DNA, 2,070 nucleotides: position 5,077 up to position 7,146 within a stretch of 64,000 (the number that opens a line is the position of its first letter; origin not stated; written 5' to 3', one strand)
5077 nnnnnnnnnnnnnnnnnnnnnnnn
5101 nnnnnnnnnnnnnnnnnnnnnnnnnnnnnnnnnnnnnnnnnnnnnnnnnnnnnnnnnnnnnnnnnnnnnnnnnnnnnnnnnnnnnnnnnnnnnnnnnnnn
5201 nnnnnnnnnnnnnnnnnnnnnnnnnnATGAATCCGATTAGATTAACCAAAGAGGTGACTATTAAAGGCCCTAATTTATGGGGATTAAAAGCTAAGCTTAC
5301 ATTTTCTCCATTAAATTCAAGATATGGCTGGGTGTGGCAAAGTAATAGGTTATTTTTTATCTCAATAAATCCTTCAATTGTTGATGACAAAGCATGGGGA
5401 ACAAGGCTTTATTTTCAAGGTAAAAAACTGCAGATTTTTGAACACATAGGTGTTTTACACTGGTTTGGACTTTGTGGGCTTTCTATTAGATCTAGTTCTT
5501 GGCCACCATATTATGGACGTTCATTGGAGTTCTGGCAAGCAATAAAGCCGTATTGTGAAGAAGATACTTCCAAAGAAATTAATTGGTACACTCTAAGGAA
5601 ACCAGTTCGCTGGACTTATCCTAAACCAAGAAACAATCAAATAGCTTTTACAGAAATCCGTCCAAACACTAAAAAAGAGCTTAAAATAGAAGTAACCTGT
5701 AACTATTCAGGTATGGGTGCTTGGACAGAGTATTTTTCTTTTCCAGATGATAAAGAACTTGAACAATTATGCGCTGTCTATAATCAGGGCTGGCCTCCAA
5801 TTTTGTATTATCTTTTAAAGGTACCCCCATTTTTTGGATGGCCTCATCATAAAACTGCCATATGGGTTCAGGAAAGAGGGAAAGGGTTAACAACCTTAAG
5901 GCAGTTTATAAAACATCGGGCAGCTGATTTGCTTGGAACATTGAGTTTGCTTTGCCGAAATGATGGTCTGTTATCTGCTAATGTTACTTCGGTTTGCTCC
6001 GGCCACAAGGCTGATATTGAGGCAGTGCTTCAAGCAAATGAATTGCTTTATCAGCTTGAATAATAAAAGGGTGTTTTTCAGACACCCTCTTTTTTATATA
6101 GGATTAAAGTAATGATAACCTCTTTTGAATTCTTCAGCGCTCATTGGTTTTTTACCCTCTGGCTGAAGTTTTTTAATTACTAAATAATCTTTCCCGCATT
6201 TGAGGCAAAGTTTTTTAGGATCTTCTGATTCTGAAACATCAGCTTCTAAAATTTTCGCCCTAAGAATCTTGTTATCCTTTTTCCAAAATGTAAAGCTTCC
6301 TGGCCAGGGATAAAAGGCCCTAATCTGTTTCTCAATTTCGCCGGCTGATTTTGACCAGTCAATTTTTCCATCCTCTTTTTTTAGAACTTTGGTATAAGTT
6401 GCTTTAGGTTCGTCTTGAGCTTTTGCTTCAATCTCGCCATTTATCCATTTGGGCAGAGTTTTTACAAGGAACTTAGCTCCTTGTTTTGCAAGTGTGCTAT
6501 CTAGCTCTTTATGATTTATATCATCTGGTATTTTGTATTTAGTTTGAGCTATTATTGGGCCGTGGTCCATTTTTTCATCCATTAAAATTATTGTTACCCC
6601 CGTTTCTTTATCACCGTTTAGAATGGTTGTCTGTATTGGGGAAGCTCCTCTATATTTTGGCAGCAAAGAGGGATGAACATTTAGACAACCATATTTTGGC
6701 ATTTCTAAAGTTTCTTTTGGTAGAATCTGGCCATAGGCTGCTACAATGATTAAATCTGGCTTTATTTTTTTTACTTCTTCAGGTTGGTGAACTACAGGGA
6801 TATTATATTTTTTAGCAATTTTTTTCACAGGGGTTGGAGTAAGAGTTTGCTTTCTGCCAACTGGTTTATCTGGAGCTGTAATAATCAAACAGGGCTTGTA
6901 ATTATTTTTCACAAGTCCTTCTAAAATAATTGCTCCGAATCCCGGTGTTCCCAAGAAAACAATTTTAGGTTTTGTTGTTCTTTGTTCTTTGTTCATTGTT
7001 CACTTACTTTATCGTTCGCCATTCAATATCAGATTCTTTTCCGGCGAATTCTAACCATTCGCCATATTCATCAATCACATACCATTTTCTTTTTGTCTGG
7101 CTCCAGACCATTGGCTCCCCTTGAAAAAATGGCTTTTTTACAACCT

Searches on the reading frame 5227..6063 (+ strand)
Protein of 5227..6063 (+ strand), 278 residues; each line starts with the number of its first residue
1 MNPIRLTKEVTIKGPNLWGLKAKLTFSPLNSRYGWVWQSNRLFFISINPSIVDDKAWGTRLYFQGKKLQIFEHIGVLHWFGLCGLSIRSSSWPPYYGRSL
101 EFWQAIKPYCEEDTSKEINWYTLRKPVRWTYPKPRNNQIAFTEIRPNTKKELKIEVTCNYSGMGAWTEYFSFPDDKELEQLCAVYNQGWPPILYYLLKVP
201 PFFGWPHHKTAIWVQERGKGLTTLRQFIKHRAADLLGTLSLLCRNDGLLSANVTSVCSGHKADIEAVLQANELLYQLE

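Call 11: search_protein_families(library=pfam, proteins=[window:5227-6063:+], max_evalue=0.01)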
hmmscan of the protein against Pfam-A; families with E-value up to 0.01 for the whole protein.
window:5227-6063:+ (278 aa): 1 family
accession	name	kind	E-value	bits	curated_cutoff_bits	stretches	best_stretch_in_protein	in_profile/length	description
PF03331.19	LpxC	-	6e-10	39.5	27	1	6-163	4-157/268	UDP-3-O-acyl N-acetylglycosamine deacetylase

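Call 14: find_encoding_contigs(protein=window:5227-6063:+, flank=3000, max_places=10)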
Protein window:5227-6063:+ (278 aa): 2 contigs read that carry it; 1 place shown.
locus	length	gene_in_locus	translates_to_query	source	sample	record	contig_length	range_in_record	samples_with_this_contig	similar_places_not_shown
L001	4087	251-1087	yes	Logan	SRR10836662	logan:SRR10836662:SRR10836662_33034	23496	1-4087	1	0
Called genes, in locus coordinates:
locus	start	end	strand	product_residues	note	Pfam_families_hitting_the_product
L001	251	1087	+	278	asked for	PF03331:LpxC (faint)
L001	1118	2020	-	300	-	PF00551:Formyl_trans_N, PF02911:Formyl_trans_C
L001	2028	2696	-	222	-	PF14716:HHH_8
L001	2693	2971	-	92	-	-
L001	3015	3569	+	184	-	PF02834:LigT_PEase, PF13563:2_5_RNA_ligase2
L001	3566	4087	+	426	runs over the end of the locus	PF01225:Mur_ligase, PF08245:Mur_ligase_M, PF02875:Mur_ligase_C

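Call 17: find_homologous_proteins(query=window:5227-6063:+, max_evalue=0.00001)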
Query window:5227-6063:+ (278 aa): 22 proteins with E <= 0.00001 among 358 candidates.
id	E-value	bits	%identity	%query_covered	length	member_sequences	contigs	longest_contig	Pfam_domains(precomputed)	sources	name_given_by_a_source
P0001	1.1e-194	664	100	100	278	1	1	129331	PF03331.20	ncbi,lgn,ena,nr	ncbi:UDP-3-O-acyl-N-acetylglucosamine deacetylase [Patescibacteria group bacterium]|nr:UDP-3-O-acyl-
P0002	4.1e-154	531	78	100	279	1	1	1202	PF03331.20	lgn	-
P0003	4.3e-148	511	77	100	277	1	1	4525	PF03331.20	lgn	-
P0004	1.6e-142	493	74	100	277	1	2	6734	PF03331.20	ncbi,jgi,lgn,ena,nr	ncbi:hypothetical protein KJ841_00140 [Patescibacteria group bacterium]|nr:hypothetical protein [Pat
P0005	4.4e-139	481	73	100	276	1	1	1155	PF03331.20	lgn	-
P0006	2.2e-137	476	71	100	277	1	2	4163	PF03331.20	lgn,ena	-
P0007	1.2e-132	460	68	100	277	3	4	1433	PF03331.20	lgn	-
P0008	1.3e-127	444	68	100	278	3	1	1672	PF03331.20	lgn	-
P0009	2.2e-119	417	64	100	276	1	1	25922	PF03331.20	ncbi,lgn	-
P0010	1.6e-117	410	64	100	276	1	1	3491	PF03331.20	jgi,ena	-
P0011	5.6e-117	409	63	100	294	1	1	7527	-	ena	-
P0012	3.0e-114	400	61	100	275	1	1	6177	PF03331.20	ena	-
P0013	2.6e-98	347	55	100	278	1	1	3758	PF03331.20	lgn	-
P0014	2.1e-96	341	55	100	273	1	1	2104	-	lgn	-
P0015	1.1e-94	336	53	100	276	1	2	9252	-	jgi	jgi:hypothetical protein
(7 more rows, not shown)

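Call 18: find_encoding_contigs(protein=P0004, flank=4000, max_places=4)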
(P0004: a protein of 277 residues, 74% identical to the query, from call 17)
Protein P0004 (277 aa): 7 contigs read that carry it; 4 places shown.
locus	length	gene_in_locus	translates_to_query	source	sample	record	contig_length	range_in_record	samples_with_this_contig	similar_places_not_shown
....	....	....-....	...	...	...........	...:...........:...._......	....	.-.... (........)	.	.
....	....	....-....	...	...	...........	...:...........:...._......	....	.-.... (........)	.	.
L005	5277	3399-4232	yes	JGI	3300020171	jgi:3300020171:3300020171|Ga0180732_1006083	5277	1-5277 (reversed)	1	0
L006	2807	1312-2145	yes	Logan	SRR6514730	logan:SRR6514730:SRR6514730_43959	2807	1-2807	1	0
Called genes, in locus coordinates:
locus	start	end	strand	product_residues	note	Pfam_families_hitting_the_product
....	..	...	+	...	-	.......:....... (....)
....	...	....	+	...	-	-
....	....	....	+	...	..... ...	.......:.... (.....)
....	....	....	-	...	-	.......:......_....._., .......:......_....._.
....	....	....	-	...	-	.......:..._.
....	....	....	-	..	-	-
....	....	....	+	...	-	-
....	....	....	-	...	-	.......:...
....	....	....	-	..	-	?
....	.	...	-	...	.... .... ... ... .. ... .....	-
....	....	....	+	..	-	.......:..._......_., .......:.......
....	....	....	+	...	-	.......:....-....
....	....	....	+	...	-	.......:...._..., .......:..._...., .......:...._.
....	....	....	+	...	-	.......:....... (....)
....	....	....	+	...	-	-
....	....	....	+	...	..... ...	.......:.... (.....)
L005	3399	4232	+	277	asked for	PF03331:LpxC (faint)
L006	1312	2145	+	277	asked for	PF03331:LpxC (faint)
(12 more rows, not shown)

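Call 19: find_encoding_contigs(protein=P0003, flank=4000, max_places=4)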
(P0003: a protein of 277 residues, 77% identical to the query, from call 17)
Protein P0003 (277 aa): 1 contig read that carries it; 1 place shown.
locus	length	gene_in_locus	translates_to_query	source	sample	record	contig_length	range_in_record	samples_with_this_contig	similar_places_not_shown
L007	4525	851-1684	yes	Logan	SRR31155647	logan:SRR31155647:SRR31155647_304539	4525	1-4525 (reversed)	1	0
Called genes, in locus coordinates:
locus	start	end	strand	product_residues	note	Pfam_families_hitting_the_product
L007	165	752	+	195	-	PF09997:DUF2238 (weak)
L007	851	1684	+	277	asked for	PF03331:LpxC (weak)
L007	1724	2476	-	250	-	PF00551:Formyl_trans_N, PF02911:Formyl_trans_C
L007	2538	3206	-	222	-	PF14716:HHH_8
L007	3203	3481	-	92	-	-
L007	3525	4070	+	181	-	PF02834:LigT_PEase, PF13563:2_5_RNA_ligase2, PF02834:LigT_PEase (weak)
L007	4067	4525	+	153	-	?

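Call 20: find_encoding_contigs(protein=P0006, flank=4000, max_places=4)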
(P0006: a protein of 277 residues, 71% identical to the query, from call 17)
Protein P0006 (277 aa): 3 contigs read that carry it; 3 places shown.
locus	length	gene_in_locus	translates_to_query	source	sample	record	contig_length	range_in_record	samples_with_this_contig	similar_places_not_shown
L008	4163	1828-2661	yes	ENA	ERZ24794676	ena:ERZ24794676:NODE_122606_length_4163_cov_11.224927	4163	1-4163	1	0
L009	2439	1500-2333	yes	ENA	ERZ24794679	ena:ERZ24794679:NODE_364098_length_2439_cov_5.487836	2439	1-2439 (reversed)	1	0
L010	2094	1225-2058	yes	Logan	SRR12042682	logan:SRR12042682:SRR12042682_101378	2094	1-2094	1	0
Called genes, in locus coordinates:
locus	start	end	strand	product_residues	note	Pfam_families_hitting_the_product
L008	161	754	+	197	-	PF09997:DUF2238 (weak)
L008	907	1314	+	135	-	-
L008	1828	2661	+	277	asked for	PF03331:LpxC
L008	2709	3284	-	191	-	PF08207:EFP_N, PF01132:EFP (weak), PF09285:Elong-fact-P_C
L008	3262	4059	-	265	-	PF00551:Formyl_trans_N, PF02911:Formyl_trans_C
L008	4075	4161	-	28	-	?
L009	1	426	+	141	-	?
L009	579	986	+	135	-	-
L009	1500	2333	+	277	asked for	PF03331:LpxC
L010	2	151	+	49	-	?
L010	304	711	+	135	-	-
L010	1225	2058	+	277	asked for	PF03331:LpxC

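Call 21: find_encoding_contigs(protein=P0009, flank=4000, max_places=4)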
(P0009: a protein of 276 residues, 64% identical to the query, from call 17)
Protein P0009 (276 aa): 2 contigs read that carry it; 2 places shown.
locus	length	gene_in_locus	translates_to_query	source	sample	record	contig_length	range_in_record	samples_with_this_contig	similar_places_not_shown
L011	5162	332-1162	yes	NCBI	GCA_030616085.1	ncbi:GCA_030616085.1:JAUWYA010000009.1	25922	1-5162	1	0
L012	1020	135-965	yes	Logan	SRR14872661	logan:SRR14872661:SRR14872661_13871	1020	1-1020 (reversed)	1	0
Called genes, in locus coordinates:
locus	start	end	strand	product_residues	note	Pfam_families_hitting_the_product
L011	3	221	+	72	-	?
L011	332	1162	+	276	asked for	PF03331:LpxC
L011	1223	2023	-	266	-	PF00551:Formyl_trans_N, PF02911:Formyl_trans_C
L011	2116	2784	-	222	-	PF14716:HHH_8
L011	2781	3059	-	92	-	-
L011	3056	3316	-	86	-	PF01541:GIY-YIG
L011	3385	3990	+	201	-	PF02834:LigT_PEase, PF13563:2_5_RNA_ligase2, PF02834:LigT_PEase (weak)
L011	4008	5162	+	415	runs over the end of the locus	PF01225:Mur_ligase, PF08245:Mur_ligase_M, PF02875:Mur_ligase_C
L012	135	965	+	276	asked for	PF03331:LpxC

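Call 26: find_encoding_contigs(protein=P0002, flank=4000, max_places=4)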
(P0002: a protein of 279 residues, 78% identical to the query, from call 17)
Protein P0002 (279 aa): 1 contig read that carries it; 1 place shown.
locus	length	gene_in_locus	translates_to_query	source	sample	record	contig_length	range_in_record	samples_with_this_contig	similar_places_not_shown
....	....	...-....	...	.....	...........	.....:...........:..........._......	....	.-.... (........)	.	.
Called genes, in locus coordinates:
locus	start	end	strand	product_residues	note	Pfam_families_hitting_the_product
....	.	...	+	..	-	?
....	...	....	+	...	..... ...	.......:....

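Call 27: find_encoding_contigs(protein=P0008, flank=4000, max_places=4)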
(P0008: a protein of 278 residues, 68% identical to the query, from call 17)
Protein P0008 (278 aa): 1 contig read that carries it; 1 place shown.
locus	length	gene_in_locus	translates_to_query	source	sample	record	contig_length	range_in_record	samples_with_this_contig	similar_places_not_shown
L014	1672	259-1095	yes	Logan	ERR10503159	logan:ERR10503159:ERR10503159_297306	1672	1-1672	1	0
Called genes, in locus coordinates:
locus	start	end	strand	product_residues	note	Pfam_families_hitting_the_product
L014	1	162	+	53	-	?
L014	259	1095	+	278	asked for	PF03331:LpxC (faint)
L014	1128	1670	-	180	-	?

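Call 64: search_protein_families(library=pfam, proteins=[L008:907-1314:+], max_evalue=0.01)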
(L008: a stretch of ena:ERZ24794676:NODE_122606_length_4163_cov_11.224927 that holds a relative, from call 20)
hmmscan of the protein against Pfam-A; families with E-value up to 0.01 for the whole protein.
L008:907-1314:+ (135 aa): 0 families

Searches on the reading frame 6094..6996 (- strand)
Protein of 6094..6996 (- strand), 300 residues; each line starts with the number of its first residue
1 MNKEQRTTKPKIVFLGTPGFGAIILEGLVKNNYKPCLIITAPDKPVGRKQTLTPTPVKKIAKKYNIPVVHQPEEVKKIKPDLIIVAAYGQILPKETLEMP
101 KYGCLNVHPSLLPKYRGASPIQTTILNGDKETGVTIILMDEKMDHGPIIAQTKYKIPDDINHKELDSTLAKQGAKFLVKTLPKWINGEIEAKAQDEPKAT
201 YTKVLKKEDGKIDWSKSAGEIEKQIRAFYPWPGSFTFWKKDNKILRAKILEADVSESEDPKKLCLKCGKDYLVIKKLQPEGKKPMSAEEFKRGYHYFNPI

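Call 11: search_protein_families(library=pfam, proteins=[window:6094-6996:-], max_evalue=0.01)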
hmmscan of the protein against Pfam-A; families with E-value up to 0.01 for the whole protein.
window:6094-6996:- (300 aa): 2 families
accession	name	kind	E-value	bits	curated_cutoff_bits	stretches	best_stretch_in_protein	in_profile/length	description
PF00551.24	Formyl_trans_N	-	5.7e-41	140.7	26.1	1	11-180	2-180/181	Formyl transferase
PF02911.23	Formyl_trans_C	-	6.8e-23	81.2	21.1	1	205-294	2-99/100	Formyl transferase, C-terminal domain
